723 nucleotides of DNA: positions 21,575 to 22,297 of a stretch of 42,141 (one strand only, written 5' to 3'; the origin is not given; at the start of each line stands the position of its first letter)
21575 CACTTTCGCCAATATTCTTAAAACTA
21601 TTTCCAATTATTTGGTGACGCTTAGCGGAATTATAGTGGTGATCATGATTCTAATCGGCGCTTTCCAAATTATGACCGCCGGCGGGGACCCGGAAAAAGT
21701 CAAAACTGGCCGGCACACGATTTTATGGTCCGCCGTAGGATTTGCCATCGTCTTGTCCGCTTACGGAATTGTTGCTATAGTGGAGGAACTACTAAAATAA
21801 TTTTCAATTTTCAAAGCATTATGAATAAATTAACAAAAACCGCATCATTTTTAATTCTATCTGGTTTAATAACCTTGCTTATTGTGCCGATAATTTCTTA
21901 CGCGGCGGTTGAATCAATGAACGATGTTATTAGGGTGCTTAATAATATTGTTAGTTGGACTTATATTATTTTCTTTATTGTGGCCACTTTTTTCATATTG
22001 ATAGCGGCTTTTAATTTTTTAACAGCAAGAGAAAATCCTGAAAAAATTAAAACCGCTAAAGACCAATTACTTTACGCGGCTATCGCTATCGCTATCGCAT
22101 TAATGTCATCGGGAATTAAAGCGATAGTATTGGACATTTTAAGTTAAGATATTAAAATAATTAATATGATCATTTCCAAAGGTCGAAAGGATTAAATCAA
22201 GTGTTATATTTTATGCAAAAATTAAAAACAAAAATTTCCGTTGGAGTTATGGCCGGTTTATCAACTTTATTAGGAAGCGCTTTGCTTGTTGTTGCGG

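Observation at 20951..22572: Tandem array of four diverged paralogous small secreted two-helix proteins with VirB2/TrbC-pilin-like architecture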

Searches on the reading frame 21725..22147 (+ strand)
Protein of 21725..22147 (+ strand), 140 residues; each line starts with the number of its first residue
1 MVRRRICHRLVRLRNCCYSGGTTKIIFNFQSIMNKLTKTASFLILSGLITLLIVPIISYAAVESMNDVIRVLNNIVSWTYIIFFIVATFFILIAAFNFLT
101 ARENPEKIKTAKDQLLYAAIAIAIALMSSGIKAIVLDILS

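Call 3: search_protein_families(library=pfam, proteins=[window:21725-22147:+], max_evalue=1)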
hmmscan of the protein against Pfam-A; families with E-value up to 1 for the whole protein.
window:21725-22147:+ (140 aa): 8 families
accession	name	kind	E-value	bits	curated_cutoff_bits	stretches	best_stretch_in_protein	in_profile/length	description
PF18895.5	T4SS_pilin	-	5e-09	36.5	26.6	1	70-127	7-63/71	Type IV secretion system pilin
PF13268.11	DUF4059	-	0.017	16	25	1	80-125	9-56/72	Protein of unknown function (DUF4059)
PF14256.11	YwiC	-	0.027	15.2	25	1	51-130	10-77/126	YwiC-like protein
PF04123.18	DUF373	-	0.044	13.7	28.3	1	36-124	255-331/335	Domain of unknown function (DUF373)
PF01312.24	Bac_export_2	-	0.047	13.4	24.4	1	24-104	123-203/335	FlhB HrpN YscU SpaS Family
PF07332.16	Phage_holin_3_6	-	0.095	13.2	28.4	1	34-107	31-96/116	Putative Actinobacterial Holin-X, holin superfamily III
PF12420.13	DUF3671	-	0.15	12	34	1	30-112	152-222/223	Fam-L, Fam-M like protein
PF00895.25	ATP-synt_8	-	0.3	12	23.4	1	76-95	7-26/55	ATP synthase protein 8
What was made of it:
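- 21821..22147 (+): g3: VirB2-like pilin (108 aa from ATG 21821), g3/g4 class. PF18895 36.5 bits (call 3).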

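Call 4: search_protein_families(library=ncbifam, proteins=[window:21725-22147:+], max_evalue=1)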
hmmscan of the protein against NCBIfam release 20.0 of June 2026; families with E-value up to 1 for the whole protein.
window:21725-22147:+ (140 aa): 7 families
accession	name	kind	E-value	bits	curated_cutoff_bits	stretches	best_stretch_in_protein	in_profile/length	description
NF045849.1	ICE_MMCAP2_0565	equivalog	1.8e-07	30.8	40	1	66-138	7-79/80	Mbov_0395 family pilin-like conjugal transfer protein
NF001194.0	PRK00159.1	equivalog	0.026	14.7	102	0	43-86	40-75/87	cell division protein CrgA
NF037959.1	MFS_SpdSyn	subfamily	0.03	13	40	1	34-95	54-115/480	fused MFS/spermidine synthase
NF005621.0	PRK07375.1-6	equivalog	0.046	13.6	126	1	49-135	13-99/120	putative monovalent cation/H+ antiporter subunit C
TIGR01404.2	FlhB_rel_III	equivalog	0.07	12.5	358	1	23-102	124-203/341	type III secretion system export apparatus subunit SctU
NF009320.0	PRK12675.1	equivalog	0.08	13.5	128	1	15-62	35-82/104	putative monovalent cation/H+ antiporter subunit G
NF041560.1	T6SS_Burk_ExIF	subfamily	0.18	11.5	90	2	25-76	148-199/234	putative type VI secretion system effector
